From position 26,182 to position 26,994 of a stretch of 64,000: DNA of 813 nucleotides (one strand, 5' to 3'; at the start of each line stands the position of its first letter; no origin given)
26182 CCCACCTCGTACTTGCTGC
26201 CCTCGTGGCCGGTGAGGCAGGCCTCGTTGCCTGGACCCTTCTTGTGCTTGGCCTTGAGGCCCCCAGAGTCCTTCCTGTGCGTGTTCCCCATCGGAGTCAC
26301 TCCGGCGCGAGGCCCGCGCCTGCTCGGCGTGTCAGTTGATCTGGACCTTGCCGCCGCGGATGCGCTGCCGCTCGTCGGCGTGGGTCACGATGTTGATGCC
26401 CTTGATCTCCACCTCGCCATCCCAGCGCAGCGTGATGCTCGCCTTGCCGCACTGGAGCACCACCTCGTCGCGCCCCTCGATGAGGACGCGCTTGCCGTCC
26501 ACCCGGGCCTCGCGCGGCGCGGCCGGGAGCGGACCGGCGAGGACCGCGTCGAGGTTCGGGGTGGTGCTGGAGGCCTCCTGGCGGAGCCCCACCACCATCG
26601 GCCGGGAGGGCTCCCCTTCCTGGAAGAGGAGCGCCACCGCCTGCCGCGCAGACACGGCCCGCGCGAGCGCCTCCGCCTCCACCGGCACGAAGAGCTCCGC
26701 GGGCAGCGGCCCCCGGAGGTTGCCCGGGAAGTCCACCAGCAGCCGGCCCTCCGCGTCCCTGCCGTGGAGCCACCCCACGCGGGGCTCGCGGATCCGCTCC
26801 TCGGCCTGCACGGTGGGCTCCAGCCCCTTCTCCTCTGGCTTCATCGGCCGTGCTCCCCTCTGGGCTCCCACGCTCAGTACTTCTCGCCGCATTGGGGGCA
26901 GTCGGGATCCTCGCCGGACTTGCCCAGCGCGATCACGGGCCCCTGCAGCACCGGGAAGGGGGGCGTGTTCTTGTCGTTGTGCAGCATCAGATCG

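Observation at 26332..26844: Stand-alone 170-aa protein that copies the VgrG C-terminal tip, between the PAAR-like gene and the toxin gene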

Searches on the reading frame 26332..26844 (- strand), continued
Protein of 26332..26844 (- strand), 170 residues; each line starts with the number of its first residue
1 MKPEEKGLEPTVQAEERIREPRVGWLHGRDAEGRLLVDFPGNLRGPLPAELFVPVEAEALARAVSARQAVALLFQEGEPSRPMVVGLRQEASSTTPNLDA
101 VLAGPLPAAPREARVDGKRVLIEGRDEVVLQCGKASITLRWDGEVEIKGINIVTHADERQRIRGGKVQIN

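Call 28: fold_search(model_id=the predicted structure, library=pdb)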
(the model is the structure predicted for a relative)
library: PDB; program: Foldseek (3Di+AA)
matches with E <= 10: 673; with E <= 0.001: 27
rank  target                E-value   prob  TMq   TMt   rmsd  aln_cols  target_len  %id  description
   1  9qgm_8A               7.6e-07  1.00  0.32  0.11  19.5       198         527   17  Cryo-EM structure of the PlPVC1 central spike, 3-fold symmetrized (C3), in extended state (released 2025-10-29)
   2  6rbk_C                4.2e-06  1.00  0.35  0.13  17.9       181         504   16  Cryo-EM structure of the anti-feeding prophage (AFP) baseplate in extended state, 3-fold symmetrised (released 2019-04-24)
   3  7b5h_AJ               9.7e-06  1.00  0.33  0.11  18.2       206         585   14  Cryo-EM structure of the contractile injection system base plate from Anabaena PCC7120 (released 2022-02-23)
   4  7aef_q                1.0e-05  1.00  0.34  0.11  17.4       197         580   14  Cryo-EM structure of an extracellular contractile injection system in marine bacterium Algoriphagus machipongonensis,  (released 2022-02-23)
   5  9mlp_B                8.4e-05  1.00  0.32  0.10  17.1       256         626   13  Crystal structure of VgrS from Salmonella Typhimurium (released 2026-01-28)
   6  6j0m_A                9.4e-05  1.00  0.33  0.11  19.7       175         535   12  Cryo-EM Structure of an Extracellular Contractile Injection System, PVC baseplate in extended state (reconstructed wit (released 2019-04-10)
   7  8gra_G                1.0e-04  1.00  0.29  0.10  20.5       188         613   17  Structure of Type VI secretion system cargo delivery vehicle Hcp-VgrG-PAAR (released 2023-07-12)
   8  9jg9_G                1.5e-04  1.00  0.30  0.10  20.7       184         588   16  Structure of the BtpeA effector and BtaeB effector bound to the VgrG spike from the Type VI secretion system (released 2025-09-10)
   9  4s37_R                1.5e-04  1.00  0.30  0.30  16.9       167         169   16  Crystal structure of R2 pyocin membrane-piercing spike (released 2016-01-27)
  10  9mlp_C                1.6e-04  1.00  0.34  0.11  16.9       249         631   14  Crystal structure of VgrS from Salmonella Typhimurium (released 2026-01-28)
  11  4s37_B                1.7e-04  1.00  0.30  0.29  16.6       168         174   17  Crystal structure of R2 pyocin membrane-piercing spike (released 2016-01-27)
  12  9vzk_q                1.9e-04  1.00  0.35  0.29  20.0       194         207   15  Cryo-EM structure of bacteriophage P1 baseplate in C3 (released 2025-10-22)
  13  4s37_I                1.9e-04  1.00  0.30  0.29  16.6       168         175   17  Crystal structure of R2 pyocin membrane-piercing spike (released 2016-01-27)
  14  9mlp_A                2.3e-04  1.00  0.31  0.10  20.3       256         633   14  Crystal structure of VgrS from Salmonella Typhimurium (released 2026-01-28)
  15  4s37_Q                2.4e-04  1.00  0.31  0.31  17.0       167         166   16  Crystal structure of R2 pyocin membrane-piercing spike (released 2016-01-27)
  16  4s37_D                2.5e-04  1.00  0.30  0.29  16.6       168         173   17  Crystal structure of R2 pyocin membrane-piercing spike (released 2016-01-27)
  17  4s37_C                3.7e-04  1.00  0.30  0.29  16.6       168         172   17  Crystal structure of R2 pyocin membrane-piercing spike (released 2016-01-27)
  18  4s37_A                3.9e-04  1.00  0.30  0.30  17.0       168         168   17  Crystal structure of R2 pyocin membrane-piercing spike (released 2016-01-27)
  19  4s37_F                3.9e-04  1.00  0.27  0.27  16.8       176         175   15  Crystal structure of R2 pyocin membrane-piercing spike (released 2016-01-27)
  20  4s37_M                4.2e-04  1.00  0.30  0.29  16.6       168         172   17  Crystal structure of R2 pyocin membrane-piercing spike (released 2016-01-27)
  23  4s37_P                5.5e-04  1.00  0.27  0.28  17.2       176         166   15  Crystal structure of R2 pyocin membrane-piercing spike (released 2016-01-27)
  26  4s37_N                6.5e-04  1.00  0.30  0.29  17.0       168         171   17  Crystal structure of R2 pyocin membrane-piercing spike (released 2016-01-27)
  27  7q5p_A                7.6e-04  1.00  0.33  0.11  16.1       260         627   15  Structure of VgrG1 from Pseudomonas protegens. (released 2021-12-15)
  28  4s37_H                1.1e-03  1.00  0.30  0.29  16.6       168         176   17  Crystal structure of R2 pyocin membrane-piercing spike (released 2016-01-27)
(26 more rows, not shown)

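Call 65: search_protein_families(library=phrogs, proteins=[window:26332-26844:-], max_evalue=1)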
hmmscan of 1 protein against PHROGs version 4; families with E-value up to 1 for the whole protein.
window:26332-26844:- (170 aa): 1 family
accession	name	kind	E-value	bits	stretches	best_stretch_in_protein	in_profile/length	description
phrog_3363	-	unknown function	0.27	11.6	1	129-166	83-120/233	-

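Call 66: search_protein_families(library=pfam, alignment_id=A1, max_evalue=0.01)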
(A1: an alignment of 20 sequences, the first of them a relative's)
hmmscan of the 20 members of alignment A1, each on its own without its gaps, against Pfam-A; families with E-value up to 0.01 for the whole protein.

A. member 1, P0001 (170 aa): 1 family
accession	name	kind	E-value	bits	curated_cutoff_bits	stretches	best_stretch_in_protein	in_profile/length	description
PF20093.5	DUF6484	-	3.2e-16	60.2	27.6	1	23-87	1-60/61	Domain of unknown function (DUF6484)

B. families by the number of members that match (of 20 scanned): 2 families
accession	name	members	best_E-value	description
PF20093.5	DUF6484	20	1e-21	Domain of unknown function (DUF6484)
PF04717.18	Phage_base_V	1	0.0082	Type VI secretion system/phage-baseplate injector OB domain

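Call 67: search_dna_similar(query=window:26332-26844:-, collection=plasmids, mode=protein, max_evalue=0.001, max_rows=20)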
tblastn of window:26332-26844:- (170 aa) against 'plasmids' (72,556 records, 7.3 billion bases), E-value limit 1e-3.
Records with a match: 99; places in all: 99; records where one place covers at least 80% of the query: 91.
Best place of each record, by identity: <60% 99.
By first word of the organism name: Ralstonia 47; Rhizobium 28; Mesorhizobium 5; Sinorhizobium 4; Burkholderia 4; Paracoccus 3; Caballeronia 3; Sulfitobacter 1; Pseudosulfitobacter 1; Rhodobacter 1; and 2 more.
By predicted mobility (MOB-suite, as given by PLSDB): mobilizable 45; non-mobilizable 35; conjugative 19.
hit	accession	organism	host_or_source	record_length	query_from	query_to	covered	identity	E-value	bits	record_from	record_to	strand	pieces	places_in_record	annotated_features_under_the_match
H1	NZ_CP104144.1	Rhizobium sullae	Sulla coronaria,cell culture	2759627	6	170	97%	38.5%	2e-17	85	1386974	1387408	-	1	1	record has no annotation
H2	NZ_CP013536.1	Rhizobium phaseoli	Phaseolus vulgaris,Whole ...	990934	16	170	91%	38.9%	1e-16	84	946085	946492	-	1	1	DUF6484 domain-containing protein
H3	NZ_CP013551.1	Rhizobium phaseoli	Phaseolus vulgaris,Whole ...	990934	16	170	91%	38.9%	1e-16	84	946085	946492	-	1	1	DUF6484 domain-containing protein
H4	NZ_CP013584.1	Rhizobium phaseoli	Phaseolus vulgaris,Whole ...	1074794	16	170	91%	38.9%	1e-16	84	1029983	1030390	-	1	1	record has no annotation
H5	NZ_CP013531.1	Rhizobium phaseoli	Phaseolus vulgaris,Whole ...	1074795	16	170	91%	38.9%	1e-16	84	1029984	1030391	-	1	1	record has no annotation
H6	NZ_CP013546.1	Rhizobium phaseoli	Phaseolus vulgaris,Whole ...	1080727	16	170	91%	38.9%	1e-16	84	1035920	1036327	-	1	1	record has no annotation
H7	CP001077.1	Rhizobium etli CIAT 652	-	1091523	16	170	91%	38.9%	1e-16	84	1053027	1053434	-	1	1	hypothetical conserved protein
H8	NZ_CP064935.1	Rhizobium phaseoli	Phaseolus vulgaris,single cell,soil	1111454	16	170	91%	38.9%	1e-16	84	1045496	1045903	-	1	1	record has no annotation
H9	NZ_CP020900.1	Rhizobium phaseoli Brasil 5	Phaseolus vulgaris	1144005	16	170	91%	38.9%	1e-16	84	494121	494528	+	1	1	record has no annotation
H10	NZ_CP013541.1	Rhizobium phaseoli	Phaseolus vulgaris,Whole ...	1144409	16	170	91%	38.9%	1e-16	84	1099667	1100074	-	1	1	record has no annotation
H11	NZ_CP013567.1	Rhizobium phaseoli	Phaseolus vulgaris,Whole ...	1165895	16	170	91%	38.9%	1e-16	84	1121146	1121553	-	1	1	record has no annotation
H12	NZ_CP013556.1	Rhizobium phaseoli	Phaseolus vulgaris,Whole ...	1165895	16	170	91%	38.9%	1e-16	84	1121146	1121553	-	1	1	record has no annotation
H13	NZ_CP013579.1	Rhizobium phaseoli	Phaseolus vulgaris,Whole ...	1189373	16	170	91%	38.9%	1e-16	84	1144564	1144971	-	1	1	record has no annotation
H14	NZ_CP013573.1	Rhizobium phaseoli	Phaseolus vulgaris,Whole ...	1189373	16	170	91%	38.9%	1e-16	84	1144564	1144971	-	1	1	record has no annotation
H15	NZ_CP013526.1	Rhizobium phaseoli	Phaseolus vulgaris,Whole ...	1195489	16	170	91%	38.9%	1e-16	84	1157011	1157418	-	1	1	record has no annotation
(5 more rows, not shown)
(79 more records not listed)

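Call 68: get_annotated_region(hit=H2, flank=9000)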
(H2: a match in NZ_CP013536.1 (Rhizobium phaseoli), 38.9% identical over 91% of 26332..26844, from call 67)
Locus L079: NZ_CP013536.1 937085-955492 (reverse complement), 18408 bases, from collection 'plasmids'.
description: Rhizobium phaseoli strain R650 plasmid pRphaR650d, complete sequence
organism: Rhizobium phaseoli (NCBI taxid 396)
taxonomy: Bacteria; Pseudomonadota; Alphaproteobacteria; Hyphomicrobiales; Rhizobiaceae; Rhizobium; Rhizobium phaseoli
host: -; source: Phaseolus vulgaris,Whole organism,Legume rhizosphere,legume-root nodule; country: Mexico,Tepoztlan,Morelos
typing (MOB-suite, as given by PLSDB): non-mobilizable
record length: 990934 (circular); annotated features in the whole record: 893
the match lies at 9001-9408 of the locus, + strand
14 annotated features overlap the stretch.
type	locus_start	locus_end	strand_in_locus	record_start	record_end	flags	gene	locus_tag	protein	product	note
CDS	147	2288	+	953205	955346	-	-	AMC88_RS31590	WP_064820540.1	caspase family protein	GO:0006508 - proteolysis [Evidence IEA]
CDS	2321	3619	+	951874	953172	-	-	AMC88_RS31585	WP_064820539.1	phosphoribosyltransferase family protein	GO:0009116 - nucleoside metabolic process [Evidence IEA]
CDS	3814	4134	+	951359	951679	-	-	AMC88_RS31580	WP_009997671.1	hypothetical protein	-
CDS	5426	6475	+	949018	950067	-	-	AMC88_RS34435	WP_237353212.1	glycosyltransferase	-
CDS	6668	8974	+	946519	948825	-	tssI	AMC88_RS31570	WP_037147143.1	type VI secretion system tip protein VgrG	GO:0033103 - protein secretion by the type VI secretion system [Evidence IEA]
CDS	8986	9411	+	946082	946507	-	-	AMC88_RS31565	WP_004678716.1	DUF6484 domain-containing protein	-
CDS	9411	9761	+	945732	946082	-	-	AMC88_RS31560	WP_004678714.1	hypothetical protein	-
CDS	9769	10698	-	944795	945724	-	-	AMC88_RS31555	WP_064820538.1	hypothetical protein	-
CDS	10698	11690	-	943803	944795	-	-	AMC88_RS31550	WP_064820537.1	DUF4150 domain-containing protein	-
CDS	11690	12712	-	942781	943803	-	-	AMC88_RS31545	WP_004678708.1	3-oxoacyl-ACP synthase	-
CDS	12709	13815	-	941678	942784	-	-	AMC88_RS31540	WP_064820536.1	DUF2169 domain-containing protein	-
CDS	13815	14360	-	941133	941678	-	tagF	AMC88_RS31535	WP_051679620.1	type VI secretion system-associated protein TagF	-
CDS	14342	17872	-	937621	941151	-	tssM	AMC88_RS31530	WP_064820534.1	type VI secretion system membrane subunit TssM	GO:0033103 - protein secretion by the type VI secretion system [Evidence IEA]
CDS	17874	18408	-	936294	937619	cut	icmH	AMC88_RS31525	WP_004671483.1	type IVB secretion system protein IcmH/DotU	-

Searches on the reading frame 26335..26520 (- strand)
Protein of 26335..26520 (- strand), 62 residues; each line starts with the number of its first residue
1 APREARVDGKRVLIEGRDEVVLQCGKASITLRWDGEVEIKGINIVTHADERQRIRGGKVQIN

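Call 59: search_protein_representatives(alignment_id=A3)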
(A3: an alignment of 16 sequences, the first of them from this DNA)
Query: 16 sequences, 62 profile positions. Proteins with E-value up to 0.001 (for the whole library): 4105; up to 1e-10: 2665; up to 1e-30: 0. The best 150 are listed.
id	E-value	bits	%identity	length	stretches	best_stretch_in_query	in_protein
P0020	5.2e-29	115.7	-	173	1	2-62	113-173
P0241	2.8e-28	113.3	-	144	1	1-62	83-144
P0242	1.2e-27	111.3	-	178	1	2-62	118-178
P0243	1.9e-27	110.6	-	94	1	5-62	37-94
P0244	2.6e-27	110.3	-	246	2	13-61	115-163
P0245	4.6e-27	109.5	-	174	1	3-62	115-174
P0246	4.6e-27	109.4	-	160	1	2-62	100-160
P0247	5.3e-27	109.2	-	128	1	2-62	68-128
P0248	7.2e-27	108.8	-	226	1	1-62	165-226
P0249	1.0e-26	108.4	-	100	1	2-62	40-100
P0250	1.4e-26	107.9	-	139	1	2-62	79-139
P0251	1.4e-26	107.9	-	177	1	2-62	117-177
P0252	1.5e-26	107.8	-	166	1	3-62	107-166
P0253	1.9e-26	107.5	-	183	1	3-62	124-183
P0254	2.2e-26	107.2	-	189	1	2-62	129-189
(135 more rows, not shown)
